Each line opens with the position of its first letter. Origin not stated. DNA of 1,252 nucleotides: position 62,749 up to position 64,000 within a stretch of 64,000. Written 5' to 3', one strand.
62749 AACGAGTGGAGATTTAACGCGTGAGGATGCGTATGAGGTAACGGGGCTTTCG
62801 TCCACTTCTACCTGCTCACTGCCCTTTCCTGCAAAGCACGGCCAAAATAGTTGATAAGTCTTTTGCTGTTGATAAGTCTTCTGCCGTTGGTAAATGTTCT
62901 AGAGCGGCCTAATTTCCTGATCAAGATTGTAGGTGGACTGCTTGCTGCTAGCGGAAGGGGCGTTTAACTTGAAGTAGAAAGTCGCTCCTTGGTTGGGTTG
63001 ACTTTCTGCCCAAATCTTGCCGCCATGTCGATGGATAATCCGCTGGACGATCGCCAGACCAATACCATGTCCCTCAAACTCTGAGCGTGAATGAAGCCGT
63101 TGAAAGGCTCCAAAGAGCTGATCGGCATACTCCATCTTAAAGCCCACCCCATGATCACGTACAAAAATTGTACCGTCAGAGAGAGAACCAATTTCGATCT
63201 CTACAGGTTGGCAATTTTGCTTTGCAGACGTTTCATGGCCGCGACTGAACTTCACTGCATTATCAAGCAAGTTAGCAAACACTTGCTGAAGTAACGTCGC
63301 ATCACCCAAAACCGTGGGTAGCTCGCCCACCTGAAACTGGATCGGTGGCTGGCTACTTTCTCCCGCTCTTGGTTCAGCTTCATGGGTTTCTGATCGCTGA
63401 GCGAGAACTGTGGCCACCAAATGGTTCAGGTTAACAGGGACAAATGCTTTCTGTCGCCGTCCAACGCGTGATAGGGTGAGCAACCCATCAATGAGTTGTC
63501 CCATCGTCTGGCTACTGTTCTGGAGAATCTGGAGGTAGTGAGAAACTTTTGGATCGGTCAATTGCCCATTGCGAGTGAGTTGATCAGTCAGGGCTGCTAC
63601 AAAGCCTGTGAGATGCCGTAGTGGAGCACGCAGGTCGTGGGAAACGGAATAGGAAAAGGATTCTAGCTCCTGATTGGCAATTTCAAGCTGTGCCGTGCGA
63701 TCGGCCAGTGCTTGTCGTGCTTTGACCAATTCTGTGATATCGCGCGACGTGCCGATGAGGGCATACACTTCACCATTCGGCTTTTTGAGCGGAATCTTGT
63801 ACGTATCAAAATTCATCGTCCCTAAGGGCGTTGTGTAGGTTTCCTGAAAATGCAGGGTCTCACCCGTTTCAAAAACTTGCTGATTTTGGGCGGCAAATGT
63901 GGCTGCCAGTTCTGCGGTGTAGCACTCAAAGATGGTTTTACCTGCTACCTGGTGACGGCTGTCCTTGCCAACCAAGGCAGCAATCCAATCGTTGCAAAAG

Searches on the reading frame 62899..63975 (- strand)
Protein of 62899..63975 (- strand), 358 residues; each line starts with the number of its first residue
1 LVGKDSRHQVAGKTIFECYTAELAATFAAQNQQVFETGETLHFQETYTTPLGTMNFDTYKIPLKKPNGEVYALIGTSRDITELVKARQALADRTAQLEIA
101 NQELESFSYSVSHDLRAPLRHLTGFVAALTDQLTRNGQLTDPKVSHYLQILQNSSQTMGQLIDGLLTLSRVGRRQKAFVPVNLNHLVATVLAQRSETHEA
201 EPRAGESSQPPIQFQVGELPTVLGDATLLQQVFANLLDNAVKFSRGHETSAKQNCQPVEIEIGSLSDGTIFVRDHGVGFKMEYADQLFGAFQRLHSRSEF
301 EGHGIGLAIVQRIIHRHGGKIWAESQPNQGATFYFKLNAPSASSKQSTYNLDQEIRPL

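Call 87: search_protein_families(library=pfam, proteins=[window:62899-63975:-], max_evalue=0.001)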
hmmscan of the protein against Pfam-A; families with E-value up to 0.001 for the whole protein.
window:62899-63975:- (358 aa): 4 families
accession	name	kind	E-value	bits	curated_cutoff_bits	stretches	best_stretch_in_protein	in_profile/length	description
PF02518.31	HATPase_c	-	2e-26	93.1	26.4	1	224-339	1-109/111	Histidine kinase-, DNA gyrase B-, and HSP90-like ATPase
PF00512.31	HisKA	-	1.1e-10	41.9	26.9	1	105-171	3-63/66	His Kinase A (phospho-acceptor) domain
PF08448.16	PAS_4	-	2e-10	41.3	23.1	1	6-84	31-109/110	PAS fold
PF14501.12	HATPase_c_5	-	0.00058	20.2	22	0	230-326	7-91/102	GHKL domain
